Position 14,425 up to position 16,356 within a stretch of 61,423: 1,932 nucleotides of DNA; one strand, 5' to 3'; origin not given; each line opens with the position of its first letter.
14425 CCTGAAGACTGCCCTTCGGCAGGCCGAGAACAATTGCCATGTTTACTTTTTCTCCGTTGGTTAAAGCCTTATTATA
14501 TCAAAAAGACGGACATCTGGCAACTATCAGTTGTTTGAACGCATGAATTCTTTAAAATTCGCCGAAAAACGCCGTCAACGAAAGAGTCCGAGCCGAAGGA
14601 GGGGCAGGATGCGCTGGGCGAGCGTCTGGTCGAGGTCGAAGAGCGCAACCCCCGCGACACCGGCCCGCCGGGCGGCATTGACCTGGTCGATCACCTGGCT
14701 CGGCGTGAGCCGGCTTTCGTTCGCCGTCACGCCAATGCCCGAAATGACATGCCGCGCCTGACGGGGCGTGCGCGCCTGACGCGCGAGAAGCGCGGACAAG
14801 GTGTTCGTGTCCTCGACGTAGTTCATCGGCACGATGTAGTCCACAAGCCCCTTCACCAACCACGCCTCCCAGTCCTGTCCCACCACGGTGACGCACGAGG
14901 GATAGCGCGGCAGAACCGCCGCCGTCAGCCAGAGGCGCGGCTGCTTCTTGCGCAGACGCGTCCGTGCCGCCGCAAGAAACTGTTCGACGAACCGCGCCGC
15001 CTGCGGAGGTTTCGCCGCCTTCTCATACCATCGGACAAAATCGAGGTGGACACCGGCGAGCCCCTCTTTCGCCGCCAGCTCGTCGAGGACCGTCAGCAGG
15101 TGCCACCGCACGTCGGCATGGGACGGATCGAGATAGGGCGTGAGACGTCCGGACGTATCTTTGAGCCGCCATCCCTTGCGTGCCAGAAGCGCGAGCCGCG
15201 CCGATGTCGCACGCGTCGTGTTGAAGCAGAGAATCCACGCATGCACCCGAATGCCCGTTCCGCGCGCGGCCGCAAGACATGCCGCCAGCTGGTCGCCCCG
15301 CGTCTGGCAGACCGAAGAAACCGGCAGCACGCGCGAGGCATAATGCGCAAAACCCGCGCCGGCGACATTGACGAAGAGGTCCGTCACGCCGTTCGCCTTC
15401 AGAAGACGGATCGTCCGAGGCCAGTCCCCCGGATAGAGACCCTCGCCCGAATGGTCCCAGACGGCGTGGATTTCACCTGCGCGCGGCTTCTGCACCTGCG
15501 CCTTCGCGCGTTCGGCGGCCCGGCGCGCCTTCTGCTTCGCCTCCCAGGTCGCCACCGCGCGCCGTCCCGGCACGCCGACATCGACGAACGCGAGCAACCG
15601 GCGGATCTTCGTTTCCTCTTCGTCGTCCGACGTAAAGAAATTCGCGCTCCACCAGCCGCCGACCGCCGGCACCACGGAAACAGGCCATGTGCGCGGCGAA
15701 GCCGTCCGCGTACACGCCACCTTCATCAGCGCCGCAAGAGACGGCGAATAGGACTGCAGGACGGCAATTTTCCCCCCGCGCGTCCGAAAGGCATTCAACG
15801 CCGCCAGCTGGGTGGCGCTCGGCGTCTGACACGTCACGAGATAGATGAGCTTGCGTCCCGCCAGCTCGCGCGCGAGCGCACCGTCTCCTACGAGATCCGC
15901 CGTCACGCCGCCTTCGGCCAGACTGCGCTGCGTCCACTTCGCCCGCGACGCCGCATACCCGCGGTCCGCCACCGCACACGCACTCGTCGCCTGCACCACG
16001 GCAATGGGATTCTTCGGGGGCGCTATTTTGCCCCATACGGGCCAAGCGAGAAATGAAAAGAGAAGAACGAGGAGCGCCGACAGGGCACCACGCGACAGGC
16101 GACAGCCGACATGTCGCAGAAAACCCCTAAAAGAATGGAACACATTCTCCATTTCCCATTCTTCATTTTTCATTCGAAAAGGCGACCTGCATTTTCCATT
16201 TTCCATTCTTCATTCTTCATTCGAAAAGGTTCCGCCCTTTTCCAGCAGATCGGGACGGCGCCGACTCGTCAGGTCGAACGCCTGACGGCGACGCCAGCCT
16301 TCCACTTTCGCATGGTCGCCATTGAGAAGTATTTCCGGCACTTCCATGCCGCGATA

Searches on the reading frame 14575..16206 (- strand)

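Call 26: search_protein_families(library=pfam, proteins=[window:14575-16206:-], max_evalue=0.00001)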
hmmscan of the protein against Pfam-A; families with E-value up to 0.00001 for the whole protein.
window:14575-16206:- (543 aa): 2 families
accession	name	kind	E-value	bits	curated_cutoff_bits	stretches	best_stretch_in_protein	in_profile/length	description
PF02638.21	GHL10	-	3.5e-08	33.4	27.9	0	265-391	24-164/311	Glycosyl hydrolase-like 10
PF13200.12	DUF4015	-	3.8e-07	30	27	1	266-463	19-226/313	Putative glycosyl hydrolase domain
